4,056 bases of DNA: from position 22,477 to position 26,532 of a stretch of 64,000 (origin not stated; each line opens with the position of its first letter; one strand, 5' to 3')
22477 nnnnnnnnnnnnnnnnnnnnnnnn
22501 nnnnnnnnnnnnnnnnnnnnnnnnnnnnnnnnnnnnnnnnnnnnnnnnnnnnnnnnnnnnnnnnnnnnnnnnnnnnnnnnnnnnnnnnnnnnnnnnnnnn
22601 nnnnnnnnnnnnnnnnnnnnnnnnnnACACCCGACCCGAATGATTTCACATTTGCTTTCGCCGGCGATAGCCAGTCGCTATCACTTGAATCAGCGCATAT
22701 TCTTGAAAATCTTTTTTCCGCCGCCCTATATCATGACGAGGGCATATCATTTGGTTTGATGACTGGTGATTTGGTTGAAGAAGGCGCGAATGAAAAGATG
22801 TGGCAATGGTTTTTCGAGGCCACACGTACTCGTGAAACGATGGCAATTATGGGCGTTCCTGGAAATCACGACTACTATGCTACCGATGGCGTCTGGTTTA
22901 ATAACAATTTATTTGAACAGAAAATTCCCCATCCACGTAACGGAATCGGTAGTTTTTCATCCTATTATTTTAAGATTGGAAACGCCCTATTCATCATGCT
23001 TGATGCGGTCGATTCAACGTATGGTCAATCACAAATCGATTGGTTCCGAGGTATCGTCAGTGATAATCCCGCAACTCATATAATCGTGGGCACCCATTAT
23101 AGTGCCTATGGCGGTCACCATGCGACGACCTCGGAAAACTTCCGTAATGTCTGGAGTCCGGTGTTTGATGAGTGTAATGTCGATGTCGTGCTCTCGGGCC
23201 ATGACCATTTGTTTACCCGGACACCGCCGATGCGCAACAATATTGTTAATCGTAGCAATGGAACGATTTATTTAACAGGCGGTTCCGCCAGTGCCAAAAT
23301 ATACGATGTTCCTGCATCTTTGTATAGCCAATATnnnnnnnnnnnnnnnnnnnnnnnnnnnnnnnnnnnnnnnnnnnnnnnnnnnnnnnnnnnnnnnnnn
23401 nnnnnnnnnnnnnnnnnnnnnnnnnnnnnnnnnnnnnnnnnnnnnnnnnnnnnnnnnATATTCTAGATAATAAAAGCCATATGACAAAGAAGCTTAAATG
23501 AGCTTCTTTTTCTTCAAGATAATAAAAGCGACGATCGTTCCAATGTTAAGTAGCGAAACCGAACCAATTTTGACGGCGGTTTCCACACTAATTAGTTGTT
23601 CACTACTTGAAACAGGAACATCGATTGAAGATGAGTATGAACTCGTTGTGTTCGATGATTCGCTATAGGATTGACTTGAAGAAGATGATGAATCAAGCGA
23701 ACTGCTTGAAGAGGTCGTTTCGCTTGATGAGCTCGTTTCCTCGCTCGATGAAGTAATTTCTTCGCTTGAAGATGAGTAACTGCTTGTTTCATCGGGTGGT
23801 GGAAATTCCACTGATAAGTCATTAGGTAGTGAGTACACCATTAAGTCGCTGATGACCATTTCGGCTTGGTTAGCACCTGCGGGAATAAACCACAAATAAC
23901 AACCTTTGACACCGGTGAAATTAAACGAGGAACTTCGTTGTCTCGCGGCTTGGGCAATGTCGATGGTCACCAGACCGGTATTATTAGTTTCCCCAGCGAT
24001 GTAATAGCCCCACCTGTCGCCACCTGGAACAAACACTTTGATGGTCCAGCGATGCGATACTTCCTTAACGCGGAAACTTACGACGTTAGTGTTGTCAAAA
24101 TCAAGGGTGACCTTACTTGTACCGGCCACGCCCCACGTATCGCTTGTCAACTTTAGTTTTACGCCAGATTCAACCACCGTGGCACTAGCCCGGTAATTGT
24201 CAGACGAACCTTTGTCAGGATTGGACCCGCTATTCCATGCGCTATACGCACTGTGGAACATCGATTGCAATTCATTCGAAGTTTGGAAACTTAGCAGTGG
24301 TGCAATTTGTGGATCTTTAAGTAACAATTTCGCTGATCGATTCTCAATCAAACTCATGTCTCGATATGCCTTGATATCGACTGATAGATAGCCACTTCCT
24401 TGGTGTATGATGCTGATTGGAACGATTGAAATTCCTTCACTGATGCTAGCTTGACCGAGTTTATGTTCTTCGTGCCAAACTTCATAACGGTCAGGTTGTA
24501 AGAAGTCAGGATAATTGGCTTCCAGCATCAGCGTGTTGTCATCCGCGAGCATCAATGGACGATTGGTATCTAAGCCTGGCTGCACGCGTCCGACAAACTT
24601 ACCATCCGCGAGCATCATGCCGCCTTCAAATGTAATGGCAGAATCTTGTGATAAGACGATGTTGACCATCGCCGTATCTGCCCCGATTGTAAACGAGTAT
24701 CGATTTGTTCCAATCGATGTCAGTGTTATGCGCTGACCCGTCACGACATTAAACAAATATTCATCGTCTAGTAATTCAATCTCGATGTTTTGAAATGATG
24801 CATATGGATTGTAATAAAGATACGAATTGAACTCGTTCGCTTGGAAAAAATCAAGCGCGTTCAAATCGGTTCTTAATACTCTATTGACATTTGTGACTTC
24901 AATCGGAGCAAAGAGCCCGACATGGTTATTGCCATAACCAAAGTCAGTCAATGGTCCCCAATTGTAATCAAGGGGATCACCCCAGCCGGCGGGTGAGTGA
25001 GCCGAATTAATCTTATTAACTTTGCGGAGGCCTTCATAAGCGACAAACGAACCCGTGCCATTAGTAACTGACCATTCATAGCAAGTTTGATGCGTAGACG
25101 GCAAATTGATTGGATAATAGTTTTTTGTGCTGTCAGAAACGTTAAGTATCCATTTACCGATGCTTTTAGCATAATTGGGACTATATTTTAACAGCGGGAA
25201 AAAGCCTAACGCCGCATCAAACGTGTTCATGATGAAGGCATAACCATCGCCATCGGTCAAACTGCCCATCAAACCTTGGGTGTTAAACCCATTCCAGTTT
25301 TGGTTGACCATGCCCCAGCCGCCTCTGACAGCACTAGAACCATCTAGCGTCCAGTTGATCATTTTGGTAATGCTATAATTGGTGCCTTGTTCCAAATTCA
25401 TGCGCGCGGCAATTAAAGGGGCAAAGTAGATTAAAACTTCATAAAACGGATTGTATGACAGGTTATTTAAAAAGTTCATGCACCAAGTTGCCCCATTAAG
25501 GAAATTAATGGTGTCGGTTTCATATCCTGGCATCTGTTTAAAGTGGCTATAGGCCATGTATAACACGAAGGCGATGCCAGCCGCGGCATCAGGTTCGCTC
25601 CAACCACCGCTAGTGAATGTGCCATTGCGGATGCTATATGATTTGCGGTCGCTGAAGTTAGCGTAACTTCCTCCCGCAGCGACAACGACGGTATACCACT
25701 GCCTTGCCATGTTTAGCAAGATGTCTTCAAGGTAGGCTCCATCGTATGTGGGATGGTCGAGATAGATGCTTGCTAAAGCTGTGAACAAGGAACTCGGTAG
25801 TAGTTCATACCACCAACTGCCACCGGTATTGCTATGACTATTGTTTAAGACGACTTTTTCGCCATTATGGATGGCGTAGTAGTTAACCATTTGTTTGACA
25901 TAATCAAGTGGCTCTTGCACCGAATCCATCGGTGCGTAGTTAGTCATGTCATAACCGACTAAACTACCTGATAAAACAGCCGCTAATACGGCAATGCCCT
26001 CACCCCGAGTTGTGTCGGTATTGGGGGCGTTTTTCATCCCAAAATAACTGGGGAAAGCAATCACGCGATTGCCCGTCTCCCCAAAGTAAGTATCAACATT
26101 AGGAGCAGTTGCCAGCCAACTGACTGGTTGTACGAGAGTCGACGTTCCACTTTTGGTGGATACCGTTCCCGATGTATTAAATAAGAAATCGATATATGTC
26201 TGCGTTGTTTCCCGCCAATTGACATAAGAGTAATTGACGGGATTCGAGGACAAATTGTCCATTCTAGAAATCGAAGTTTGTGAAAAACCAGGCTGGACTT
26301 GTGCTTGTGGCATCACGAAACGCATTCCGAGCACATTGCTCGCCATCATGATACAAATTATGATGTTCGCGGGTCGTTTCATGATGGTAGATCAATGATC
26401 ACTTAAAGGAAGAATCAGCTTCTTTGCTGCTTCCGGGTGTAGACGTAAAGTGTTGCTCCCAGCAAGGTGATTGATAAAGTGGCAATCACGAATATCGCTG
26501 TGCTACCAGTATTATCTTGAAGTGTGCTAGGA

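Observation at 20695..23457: Tandem-module protein fused to a purple-acid-phosphatase-like metallophosphoesterase: candidate phosphomannan phosphodiesterase/phosphatase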

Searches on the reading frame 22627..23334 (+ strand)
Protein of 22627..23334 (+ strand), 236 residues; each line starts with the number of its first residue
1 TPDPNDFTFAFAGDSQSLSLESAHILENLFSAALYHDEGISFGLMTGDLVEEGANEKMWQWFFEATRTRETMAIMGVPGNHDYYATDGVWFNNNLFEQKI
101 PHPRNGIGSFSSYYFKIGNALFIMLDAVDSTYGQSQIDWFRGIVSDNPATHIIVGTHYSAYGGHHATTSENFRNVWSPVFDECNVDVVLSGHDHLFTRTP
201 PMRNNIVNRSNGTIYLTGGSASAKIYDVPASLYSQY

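Call 61: find_related_loci(query=A4, collection=genome_contigs, flank=10000)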
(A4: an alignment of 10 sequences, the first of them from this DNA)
Query A4 (236 aa) in genome_contigs; peptide patterns used: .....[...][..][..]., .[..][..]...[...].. (x = any residue, [..] = any of these).
184 stretches matched a pattern; 158 encode a relative of the query (tblastn E <= 1e-3); the best 80 are kept; 80 distinct loci.
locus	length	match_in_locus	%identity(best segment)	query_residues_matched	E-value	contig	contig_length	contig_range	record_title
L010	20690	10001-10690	55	1-230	6e-86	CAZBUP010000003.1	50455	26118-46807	MAG TPA_asm: uncultured Staphylococcaceae bacterium isolate binchicken_co269_220 genome assembly, contig: NODE_573_lengt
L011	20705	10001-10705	54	2-236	1e-85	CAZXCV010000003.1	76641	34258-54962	MAG TPA_asm: uncultured Staphylococcaceae bacterium isolate SRP090828_co4_175 genome assembly, contig: NODE_40_length_76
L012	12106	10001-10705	54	2-236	3e-81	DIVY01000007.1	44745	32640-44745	MAG TPA_asm: Bacillales bacterium UBA6120 UBA6120_contig_15814, whole genome shotgun sequence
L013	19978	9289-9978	39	2-229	8e-50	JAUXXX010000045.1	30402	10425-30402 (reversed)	MAG: bacterium isolate C17_metabat.bin.21 C17_k141_51372, whole genome shotgun sequence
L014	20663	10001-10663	41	5-224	3e-47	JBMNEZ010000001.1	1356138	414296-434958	MAG: Candidatus Izemoplasmatales bacterium isolate SBF912LR0FQ0019 contig_32435, whole genome shotgun sequence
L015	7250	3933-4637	39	7-236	1e-44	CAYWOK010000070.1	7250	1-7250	MAG TPA_asm: uncultured Candidatus Izemoplasmatales bacterium isolate SRP178699_co1_459 genome assembly, contig: NODE_14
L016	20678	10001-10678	39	5-228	6e-44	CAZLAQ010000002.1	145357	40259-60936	MAG TPA_asm: uncultured Candidatus Izemoplasmatales bacterium isolate SRP178699_co1_449 genome assembly, contig: NODE_35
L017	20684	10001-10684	36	2-228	1e-40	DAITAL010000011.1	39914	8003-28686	MAG TPA_asm: Bacillota bacterium isolate CTOTU29496 NODE_682_length_39914_cov_7.039364, whole genome shotgun sequence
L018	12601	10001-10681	36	7-231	6e-40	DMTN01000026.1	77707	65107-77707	MAG TPA_asm: Acholeplasmatales bacterium isolate UBA12489 contig_3197, whole genome shotgun sequence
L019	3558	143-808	35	2-224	6e-39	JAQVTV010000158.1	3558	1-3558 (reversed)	MAG: Candidatus Izemoplasmatales bacterium isolate STF1_40 NODE_119211_length_3558_cov_2.443020_Sandtown_F1, whole genom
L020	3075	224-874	36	7-224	1e-37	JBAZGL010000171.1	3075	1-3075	MAG: Candidatus Izemoplasmatales bacterium isolate SO_2017_LW3_44 NODE_134047_length_3075_cov_0.566825_LW162_2017, whole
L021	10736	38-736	37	7-235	7e-37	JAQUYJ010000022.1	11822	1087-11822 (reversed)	MAG: Bacilli bacterium isolate STD2_234 NODE_21155_length_11822_cov_3.062676_Sandtown_D2, whole genome shotgun sequence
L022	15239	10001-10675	36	7-226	8e-37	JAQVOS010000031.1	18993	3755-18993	MAG: Bacilli bacterium isolate STF1_186 NODE_7294_length_18993_cov_3.562970_Sandtown_F1, whole genome shotgun sequence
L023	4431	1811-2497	35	7-230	7e-36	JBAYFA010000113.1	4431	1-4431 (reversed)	MAG: Bacilli bacterium isolate SO_2016_CLC_T2_90 scaffold41377_PH3_Jul20_2016, whole genome shotgun sequence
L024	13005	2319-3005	35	1-226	4e-35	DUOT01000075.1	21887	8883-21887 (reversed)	MAG TPA_asm: Acholeplasmataceae bacterium isolate AS08sgBPME_216 158653_AS08, whole genome shotgun sequence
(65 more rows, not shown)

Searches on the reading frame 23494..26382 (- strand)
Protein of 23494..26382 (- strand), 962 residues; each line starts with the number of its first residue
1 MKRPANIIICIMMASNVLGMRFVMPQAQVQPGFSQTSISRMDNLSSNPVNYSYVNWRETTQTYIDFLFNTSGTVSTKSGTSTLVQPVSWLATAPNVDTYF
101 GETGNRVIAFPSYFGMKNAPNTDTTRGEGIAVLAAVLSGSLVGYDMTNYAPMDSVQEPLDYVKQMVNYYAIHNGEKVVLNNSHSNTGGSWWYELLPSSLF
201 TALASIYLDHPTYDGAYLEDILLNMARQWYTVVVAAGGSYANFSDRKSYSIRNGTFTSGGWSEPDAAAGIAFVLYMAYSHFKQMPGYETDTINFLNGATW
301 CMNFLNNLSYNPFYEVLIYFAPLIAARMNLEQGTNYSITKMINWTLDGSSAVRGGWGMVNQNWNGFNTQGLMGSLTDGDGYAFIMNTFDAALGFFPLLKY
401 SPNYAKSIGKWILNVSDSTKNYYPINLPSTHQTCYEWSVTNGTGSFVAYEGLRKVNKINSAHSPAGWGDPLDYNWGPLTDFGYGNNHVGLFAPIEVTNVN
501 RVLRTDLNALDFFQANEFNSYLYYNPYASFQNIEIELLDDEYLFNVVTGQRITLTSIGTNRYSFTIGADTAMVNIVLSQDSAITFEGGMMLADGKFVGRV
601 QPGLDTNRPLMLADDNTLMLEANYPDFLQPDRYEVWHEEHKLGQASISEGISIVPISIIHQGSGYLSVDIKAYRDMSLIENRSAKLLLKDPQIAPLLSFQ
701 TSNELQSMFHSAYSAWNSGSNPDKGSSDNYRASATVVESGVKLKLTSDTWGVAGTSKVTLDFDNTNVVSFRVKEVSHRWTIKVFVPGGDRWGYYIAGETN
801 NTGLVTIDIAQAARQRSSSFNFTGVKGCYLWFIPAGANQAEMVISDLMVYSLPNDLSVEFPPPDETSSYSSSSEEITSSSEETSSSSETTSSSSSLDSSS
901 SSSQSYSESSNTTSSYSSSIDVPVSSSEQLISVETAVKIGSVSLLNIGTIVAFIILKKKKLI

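Call 3: search_protein_families(library=pfam, proteins=[window:23494-26382:-], max_evalue=0.01)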
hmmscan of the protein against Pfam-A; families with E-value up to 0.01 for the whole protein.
window:23494-26382:- (962 aa): 0 families

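Call 8: search_protein_families(library=ncbifam, proteins=[window:23494-26382:-], max_evalue=0.01)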
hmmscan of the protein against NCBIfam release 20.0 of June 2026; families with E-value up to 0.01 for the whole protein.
window:23494-26382:- (962 aa): 0 families

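Call 41: search_solved_structures(query=window:23494-26382:-, max_evalue=1)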
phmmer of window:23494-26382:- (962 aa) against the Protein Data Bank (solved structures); distinct sequences matched with E-value up to 1: 0.

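Call 82: find_homologous_proteins(query=window:23494-26382:-, max_evalue=0.00001)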
Query window:23494-26382:- (962 aa): 49 proteins with E <= 0.00001 among 8000 candidates.
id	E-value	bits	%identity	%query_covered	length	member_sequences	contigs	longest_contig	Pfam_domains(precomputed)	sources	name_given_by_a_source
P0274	0.0e+0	2090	96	100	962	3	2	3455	-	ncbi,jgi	jgi:hypothetical protein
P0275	0.0e+0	1417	64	100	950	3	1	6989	-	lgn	-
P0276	0.0e+0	1395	65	99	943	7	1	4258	-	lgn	-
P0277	0.0e+0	1286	66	85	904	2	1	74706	-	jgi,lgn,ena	-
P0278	0.0e+0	1088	54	92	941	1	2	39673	-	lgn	-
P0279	1.0e-119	419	33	84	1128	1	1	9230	-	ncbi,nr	ncbi:MAG: hypothetical protein LBS99_02035, partial [Clostridiales bacterium]|nr:hypothetical protei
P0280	8.7e-97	344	36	56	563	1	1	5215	-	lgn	-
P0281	4.3e-92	328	40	51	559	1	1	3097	-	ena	-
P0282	7.2e-87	311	36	58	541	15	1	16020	-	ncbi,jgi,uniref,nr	ncbi:hypothetical protein DRJ00_02775 [Candidatus Aerophobetes bacterium]|uniref:Linalool dehydratas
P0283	2.9e-83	299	29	85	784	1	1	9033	-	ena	-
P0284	4.8e-83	298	34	59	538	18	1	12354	-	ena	-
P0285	5.3e-80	288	33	58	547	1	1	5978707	-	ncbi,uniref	ncbi:hypothetical protein ACP8HI_11010 [Paenibacillus sp. FA6]|uniref:hypothetical protein n=1 Tax=P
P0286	1.7e-71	260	33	59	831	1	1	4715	-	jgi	jgi:hypothetical protein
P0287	4.8e-69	252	31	61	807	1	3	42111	-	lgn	-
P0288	3.3e-68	249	34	44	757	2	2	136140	-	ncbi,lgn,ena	-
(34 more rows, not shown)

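Call 84: search_solved_structures(query=A7, max_evalue=10)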
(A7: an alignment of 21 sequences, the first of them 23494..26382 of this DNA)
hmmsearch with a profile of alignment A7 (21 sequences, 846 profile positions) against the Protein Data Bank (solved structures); distinct sequences matched with E-value up to 10: 0.
